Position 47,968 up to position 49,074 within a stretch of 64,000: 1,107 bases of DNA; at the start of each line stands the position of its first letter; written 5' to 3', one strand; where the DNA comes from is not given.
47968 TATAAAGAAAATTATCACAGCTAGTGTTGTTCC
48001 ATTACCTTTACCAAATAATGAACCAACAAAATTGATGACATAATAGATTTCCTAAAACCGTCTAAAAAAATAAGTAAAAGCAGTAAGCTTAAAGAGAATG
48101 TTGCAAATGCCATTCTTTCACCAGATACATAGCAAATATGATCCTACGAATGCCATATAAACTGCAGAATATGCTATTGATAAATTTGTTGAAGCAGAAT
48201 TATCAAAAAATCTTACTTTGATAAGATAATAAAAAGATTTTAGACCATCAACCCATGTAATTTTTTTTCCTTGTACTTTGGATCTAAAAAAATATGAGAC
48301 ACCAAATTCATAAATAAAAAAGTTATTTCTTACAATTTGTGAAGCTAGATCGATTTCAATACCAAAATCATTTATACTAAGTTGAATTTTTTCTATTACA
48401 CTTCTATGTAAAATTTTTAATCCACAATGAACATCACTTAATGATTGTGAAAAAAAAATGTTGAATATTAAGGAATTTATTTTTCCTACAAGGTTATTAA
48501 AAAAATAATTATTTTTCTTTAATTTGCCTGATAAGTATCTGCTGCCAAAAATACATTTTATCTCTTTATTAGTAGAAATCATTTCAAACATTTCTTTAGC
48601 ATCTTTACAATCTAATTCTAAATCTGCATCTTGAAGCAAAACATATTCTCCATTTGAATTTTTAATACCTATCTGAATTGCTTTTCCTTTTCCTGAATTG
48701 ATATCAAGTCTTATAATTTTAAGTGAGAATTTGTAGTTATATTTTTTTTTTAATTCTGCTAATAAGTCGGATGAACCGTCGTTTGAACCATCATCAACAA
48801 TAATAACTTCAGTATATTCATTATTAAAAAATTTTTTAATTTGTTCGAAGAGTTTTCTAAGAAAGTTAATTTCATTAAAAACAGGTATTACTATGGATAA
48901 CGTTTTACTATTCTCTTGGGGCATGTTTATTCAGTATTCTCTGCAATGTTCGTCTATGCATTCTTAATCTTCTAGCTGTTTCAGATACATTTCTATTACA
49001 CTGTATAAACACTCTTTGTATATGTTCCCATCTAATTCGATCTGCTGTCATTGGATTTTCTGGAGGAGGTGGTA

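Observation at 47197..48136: Perfect 110-bp inverted repeat bracketing the 3' half of the O-antigen-ligase-like gene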

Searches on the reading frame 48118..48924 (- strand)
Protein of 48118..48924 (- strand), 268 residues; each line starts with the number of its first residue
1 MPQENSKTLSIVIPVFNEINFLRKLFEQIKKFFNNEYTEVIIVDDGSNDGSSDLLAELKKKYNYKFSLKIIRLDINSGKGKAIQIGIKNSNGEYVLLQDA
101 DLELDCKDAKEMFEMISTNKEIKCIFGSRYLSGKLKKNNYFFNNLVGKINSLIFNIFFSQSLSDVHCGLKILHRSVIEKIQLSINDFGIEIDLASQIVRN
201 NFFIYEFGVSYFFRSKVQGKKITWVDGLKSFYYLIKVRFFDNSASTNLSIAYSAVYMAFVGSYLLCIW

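Call 7: search_protein_families(library=pfam, proteins=[window:48118-48924:-], max_evalue=0.01)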
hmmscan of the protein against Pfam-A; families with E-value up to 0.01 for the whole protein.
window:48118-48924:- (268 aa): 3 families
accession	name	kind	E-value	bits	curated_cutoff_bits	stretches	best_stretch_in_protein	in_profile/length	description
PF00535.33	Glycos_transf_2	-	1.2e-27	97.3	23.3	1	10-180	1-167/168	Glycosyl transferase family 2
PF10111.15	Glyco_tranf_2_2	-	2.1e-05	24.6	27.3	1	10-119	1-108/276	Glycosyltransferase like family 2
PF13641.12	Glyco_tranf_2_3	-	0.0093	16.4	27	0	9-101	3-96/230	Glycosyltransferase like family 2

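Call 8: find_homologous_proteins(query=window:48121-48924:-)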
Query window:48121-48924:- (268 aa): 1396 proteins with E <= 0.001 among 2274 candidates; the best 120 are listed.
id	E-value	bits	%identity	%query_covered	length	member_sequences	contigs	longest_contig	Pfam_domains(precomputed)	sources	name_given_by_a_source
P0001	1.5e-163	561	100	98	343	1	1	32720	PF00535.33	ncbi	-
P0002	8.2e-155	532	94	98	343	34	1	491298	PF00535.33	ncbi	-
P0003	1.3e-154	531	93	99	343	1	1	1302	PF00535.33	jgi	-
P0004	3.1e-153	527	93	98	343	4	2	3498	PF10111.15,PF00535.33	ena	-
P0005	4.1e-153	526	92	99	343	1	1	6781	PF10111.15,PF00535.33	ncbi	-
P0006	3.7e-152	523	91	98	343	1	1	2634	PF00535.33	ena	-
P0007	6.5e-152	522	90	99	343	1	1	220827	PF00535.33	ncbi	-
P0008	1.7e-151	521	91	99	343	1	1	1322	PF00535.33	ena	-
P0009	1.7e-151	521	92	99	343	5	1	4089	PF00535.33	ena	-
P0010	1.8e-151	521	90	99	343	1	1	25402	PF00535.33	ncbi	-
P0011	1.9e-151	521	91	99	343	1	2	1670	PF10111.15,PF00535.33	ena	-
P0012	2.0e-151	521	90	98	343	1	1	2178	PF00535.33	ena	-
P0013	2.0e-151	521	90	98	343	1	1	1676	PF00535.33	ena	-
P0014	2.2e-151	521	91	98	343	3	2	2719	PF10111.15,PF00535.33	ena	-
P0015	3.3e-151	520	91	99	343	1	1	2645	PF10111.15,PF00535.33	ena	-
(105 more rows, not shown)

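Call 10: find_encoding_contigs(protein=P0001, flank=10000, max_places=6)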
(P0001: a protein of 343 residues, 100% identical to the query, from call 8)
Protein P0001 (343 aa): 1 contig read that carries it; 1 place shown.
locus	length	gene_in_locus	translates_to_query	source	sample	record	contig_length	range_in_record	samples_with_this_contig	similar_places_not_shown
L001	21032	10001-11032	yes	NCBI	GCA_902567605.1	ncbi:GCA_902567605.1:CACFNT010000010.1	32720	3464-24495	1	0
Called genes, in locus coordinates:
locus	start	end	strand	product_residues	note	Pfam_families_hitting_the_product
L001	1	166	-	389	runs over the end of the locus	PF02441:Flavoprotein, PF04127:DFP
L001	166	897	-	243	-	PF01209:Ubie_methyltran, PF13489:Methyltransf_23 (weak), PF01795:Methyltransf_5 (faint), PF13847:Methyltransf_31, PF08241:Methyltransf_11, PF08242:Methyltransf_12, PF13649:Methyltransf_25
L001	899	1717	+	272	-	PF01149:Fapy_DNA_glyco, PF06831:H2TH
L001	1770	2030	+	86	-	PF01649:Ribosomal_S20p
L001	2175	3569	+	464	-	PF11638:DnaA_N, PF00308:Bac_DnaA, PF01695:IstB_IS21 (weak), PF00004:AAA (weak), PF08299:Bac_DnaA_C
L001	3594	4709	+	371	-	PF00712:DNA_pol3_beta, PF02767:DNA_pol3_beta_2, PF02768:DNA_pol3_beta_3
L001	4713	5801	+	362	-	PF02463:SMC_N, PF13175:AAA_15, PF13476:AAA_23, PF13304:AAA_21 (weak)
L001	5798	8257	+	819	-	PF02518:HATPase_c, PF00204:DNA_gyraseB, PF01751:Toprim, PF00986:DNA_gyraseB_C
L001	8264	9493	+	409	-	PF02518:HATPase_c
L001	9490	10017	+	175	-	PF00072:Response_reg, PF13556:HTH_30 (weak)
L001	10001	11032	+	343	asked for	PF00535:Glycos_transf_2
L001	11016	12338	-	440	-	PF04932:Wzy_C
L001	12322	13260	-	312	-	PF00005:ABC_tran, PF13304:AAA_21 (faint)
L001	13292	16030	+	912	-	PF02739:5_3_exonuc_N, PF01367:5_3_exonuc, PF01612:DNA_pol_A_exo1, PF00476:DNA_pol_A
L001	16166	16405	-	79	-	PF00462:Glutaredoxin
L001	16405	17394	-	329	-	PF00268:Ribonuc_red_sm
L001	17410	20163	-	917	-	PF03477:ATP-cone, PF00317:Ribonuc_red_lgN, PF02867:Ribonuc_red_lgC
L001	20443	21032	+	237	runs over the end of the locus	PF00072:Response_reg, PF00486:Trans_reg_C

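Call 14: find_encoding_contigs(protein=window:48121-48924:-, flank=3000, max_places=10)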
Protein window:48121-48924:- (268 aa): no gene with exactly this product is on record in the collection.

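Call 16: find_related_loci(query=P0001, collection=genome_contigs, flank=4000)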
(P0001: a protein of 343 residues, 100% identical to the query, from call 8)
Query P0001 (343 aa) in genome_contigs; peptide patterns used: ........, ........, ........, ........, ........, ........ (x = any residue, [..] = any of these).
600 stretches matched a pattern (row limit reached: there are more); 22 encode a relative of the query (tblastn E <= 1e-3); 21 distinct loci.
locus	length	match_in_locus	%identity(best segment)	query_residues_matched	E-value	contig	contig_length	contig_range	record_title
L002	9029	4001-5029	88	1-343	0e+0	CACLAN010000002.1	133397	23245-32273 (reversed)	uncultured Alphaproteobacteria bacterium isolate AG-461-D09 genome assembly, contig: AG-461-D09_NODE_2, whole genome sho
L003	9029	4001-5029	80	1-343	0e+0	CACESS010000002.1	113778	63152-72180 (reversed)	uncultured Alphaproteobacteria bacterium isolate AG-907-D22 genome assembly, contig: AG-907-D22_NODE_2, whole genome sho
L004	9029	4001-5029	80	1-343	5e-174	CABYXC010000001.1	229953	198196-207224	MAG: uncultured Alphaproteobacteria bacterium isolate AG-895-D04 genome assembly, contig: AG-895-D04_NODE_1, whole genom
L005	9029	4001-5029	73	1-343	7e-167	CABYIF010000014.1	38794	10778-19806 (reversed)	MAG: uncultured Alphaproteobacteria bacterium isolate AG-333-D23 genome assembly, contig: AG-333-D23_NODE_14, whole geno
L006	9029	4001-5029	76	1-343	4e-162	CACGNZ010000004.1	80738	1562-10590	uncultured Alphaproteobacteria bacterium isolate AG-422-N03 genome assembly, contig: AG-422-N03_NODE_4, whole genome sho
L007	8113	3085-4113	72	1-343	1e-156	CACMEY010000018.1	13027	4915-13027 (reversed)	MAG: uncultured Alphaproteobacteria bacterium isolate AG-891-E17 genome assembly, contig: AG-891-E17_NODE_18, whole geno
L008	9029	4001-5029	76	1-343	1e-148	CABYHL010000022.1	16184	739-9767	MAG: uncultured Alphaproteobacteria bacterium isolate AG-894-D19 genome assembly, contig: AG-894-D19_NODE_22, whole geno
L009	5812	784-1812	65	1-343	7e-146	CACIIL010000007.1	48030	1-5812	uncultured Alphaproteobacteria bacterium isolate AG-435-K07 genome assembly, contig: AG-435-K07_NODE_7, whole genome sho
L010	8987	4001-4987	64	1-329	2e-135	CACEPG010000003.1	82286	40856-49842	uncultured Alphaproteobacteria bacterium isolate AG-404-D18 genome assembly, contig: AG-404-D18_NODE_3, whole genome sho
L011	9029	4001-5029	80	1-343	4e-167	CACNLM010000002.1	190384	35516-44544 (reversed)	MAG: uncultured Alphaproteobacteria bacterium isolate AG-893-F05 genome assembly, contig: AG-893-F05_NODE_2, whole genom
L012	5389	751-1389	24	6-229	8e-15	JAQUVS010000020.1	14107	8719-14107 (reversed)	MAG: Bacilli bacterium isolate STD2_172 NODE_16334_length_14107_cov_8.733190_Sandtown_D2, whole genome shotgun sequence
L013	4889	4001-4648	24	9-235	2e-10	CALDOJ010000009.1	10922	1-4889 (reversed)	MAG TPA_asm: Candidatus Woesearchaeota archaeon isolate ERR2206790_bin.73_CONCOCT_v1.1_MAG genome assembly, contig: ERZ8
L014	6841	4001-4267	37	9-101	3e-10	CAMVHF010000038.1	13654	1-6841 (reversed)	MAG TPA_asm: uncultured Alphaproteobacteria bacterium isolate SRR8387716_bin.37_metaWRAP_v1.3_MAG genome assembly, conti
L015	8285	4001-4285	34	9-105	9e-9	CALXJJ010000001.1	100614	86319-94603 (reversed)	MAG: uncultured Clostridia bacterium isolate BRZ_DI__bin71 genome assembly, contig: BRZ_DI__NODE_213_length_100614_cov_9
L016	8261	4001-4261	38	9-101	3e-8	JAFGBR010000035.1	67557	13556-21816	MAG: Marinilabiliaceae bacterium isolate Zod_Metabat.1042 k87_5728896, whole genome shotgun sequence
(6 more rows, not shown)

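Call 27: find_encoding_contigs(protein=P0165, flank=10000, max_places=6)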
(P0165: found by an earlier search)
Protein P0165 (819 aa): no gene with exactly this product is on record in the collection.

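Call 28: list_cluster_members(proteins=[window:48121-48924:-, window:46593-47912:+, window:42901-45639:-, window:49435-50661:-])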
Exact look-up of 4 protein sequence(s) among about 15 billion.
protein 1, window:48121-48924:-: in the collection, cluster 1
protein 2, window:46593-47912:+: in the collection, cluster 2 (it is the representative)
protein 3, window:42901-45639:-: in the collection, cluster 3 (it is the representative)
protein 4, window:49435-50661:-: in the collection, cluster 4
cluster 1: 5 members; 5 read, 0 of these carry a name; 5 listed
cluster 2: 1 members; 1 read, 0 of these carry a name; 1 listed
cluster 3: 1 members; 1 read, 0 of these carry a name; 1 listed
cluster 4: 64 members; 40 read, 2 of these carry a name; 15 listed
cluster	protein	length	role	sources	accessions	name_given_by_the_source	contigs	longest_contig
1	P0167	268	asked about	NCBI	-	-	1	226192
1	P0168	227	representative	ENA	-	-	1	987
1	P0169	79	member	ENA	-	-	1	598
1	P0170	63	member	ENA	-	-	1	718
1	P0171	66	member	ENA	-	-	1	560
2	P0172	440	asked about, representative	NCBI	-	-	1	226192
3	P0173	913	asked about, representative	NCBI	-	-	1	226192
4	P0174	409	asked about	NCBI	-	-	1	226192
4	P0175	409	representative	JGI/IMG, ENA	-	-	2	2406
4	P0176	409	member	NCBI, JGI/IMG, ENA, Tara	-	strand:+ start:193 stop:1422 length:1230 start_codon:yes stop_codon:yes gene_type:complete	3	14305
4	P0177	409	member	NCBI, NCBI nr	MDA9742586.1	ActS/PrrB/RegB family redox-sensitive histidine kinase [Pelagibacteraceae bacterium]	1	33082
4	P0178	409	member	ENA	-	-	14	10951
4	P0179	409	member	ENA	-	-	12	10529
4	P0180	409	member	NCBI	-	-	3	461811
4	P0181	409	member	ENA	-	-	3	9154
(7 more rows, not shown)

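Call 29: find_encoding_contigs(protein=P0135, flank=6000, max_places=6)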
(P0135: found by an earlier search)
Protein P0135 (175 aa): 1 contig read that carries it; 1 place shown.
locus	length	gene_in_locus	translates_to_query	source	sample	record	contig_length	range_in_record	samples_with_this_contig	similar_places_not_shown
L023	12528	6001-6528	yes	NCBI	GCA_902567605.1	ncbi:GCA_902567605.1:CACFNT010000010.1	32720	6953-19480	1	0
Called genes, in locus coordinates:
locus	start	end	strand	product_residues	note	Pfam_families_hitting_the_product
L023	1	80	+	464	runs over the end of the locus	PF11638:DnaA_N, PF00308:Bac_DnaA, PF01695:IstB_IS21 (weak), PF00004:AAA (weak), PF08299:Bac_DnaA_C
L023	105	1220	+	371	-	PF00712:DNA_pol3_beta, PF02767:DNA_pol3_beta_2, PF02768:DNA_pol3_beta_3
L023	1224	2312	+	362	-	PF02463:SMC_N, PF13175:AAA_15, PF13476:AAA_23, PF13304:AAA_21 (weak)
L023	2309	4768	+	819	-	PF02518:HATPase_c, PF00204:DNA_gyraseB, PF01751:Toprim, PF00986:DNA_gyraseB_C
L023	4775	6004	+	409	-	PF02518:HATPase_c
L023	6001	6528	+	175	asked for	PF00072:Response_reg, PF13556:HTH_30 (weak)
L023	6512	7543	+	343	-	PF00535:Glycos_transf_2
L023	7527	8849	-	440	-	PF04932:Wzy_C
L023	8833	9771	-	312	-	PF00005:ABC_tran, PF13304:AAA_21 (faint)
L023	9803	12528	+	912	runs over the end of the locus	PF02739:5_3_exonuc_N, PF01367:5_3_exonuc, PF01612:DNA_pol_A_exo1, PF00476:DNA_pol_A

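Call 43: search_protein_families(library=ncbifam, proteins=[P0001], max_evalue=0.001)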
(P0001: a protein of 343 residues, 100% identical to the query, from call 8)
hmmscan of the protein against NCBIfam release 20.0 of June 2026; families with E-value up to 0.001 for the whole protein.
P0001 (343 aa): 23 families
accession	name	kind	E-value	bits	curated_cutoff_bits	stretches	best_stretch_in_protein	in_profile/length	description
TIGR04182.1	glyco_TIGR04182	equivalog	1.2e-22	80.7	325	1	10-244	3-224/293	S-layer glycoprotein N-glycosyltransferase AglJ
NF058614.1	PPMAGASynPpgS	equivalog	4.3e-17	62.3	370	1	11-227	4-212/226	polyprenyl-phospho-N-acetylgalactosaminyl synthase PpgS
TIGR03937.1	PgaC_IcaA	equivalog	3e-16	59.4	422.3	1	3-127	41-161/407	poly-beta-1,6-N-acetyl-D-glucosamine synthase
NF007482.0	PRK10073.1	equivalog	1.7e-15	56.9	423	1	4-119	3-113/334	glycosyltransferase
NF007986.1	PRK10714.1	equivalog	1.4e-14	53.9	529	1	5-180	4-172/316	undecaprenyl-phosphate 4-deoxy-4-formamido-L-arabinose transferase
NF041875.1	EPS_EpsD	equivalog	5.9e-14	52.2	370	1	9-104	1-92/325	exopolysaccharide biosynthesis glycosyltransferase EpsD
TIGR03111.1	glyc2_xrt_Gpos1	hypoth_equivalog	6.9e-14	51.5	363.95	1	8-130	50-170/439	TIGR03111 family XrtG-associated glycosyltransferase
NF047588.1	GlcsyltransPgfSStrep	equivalog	2e-13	50.3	500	1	9-180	3-167/308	glycosyltransferase PgfS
TIGR04283.1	glyco_like_mftF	equivalog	7e-13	48.7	182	1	9-127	1-108/221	TIGR04283 family arsenosugar biosynthesis glycosyltransferase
NF047683.1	TeichurnBiosyTuaG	equivalog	6e-10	39.2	400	1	5-107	4-102/252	teichuronic acid biosynthesis protein TuaG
TIGR03965.1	mycofact_glyco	equivalog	9.3e-10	38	280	1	4-103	71-166/467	mycofactocin biosynthesis glycosyltransferase MftF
TIGR04242.1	nodulat_NodC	equivalog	3.1e-08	33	550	1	7-107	48-147/395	chitooligosaccharide synthase NodC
NF038302.1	EPS_HpsE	equivalog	3.5e-08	32.8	300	1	9-101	3-96/307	hormogonium polysaccharide biosynthesis glycosyltransferase HpsE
TIGR03469.1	HpnB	hypoth_equivalog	1.3e-07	31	379.25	1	8-116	45-160/386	hopene-associated glycosyltransferase HpnB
NF010496.0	PRK13915.1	equivalog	3.9e-07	29.4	262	1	5-117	29-143/307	glucosyl-3-phosphoglycerate synthase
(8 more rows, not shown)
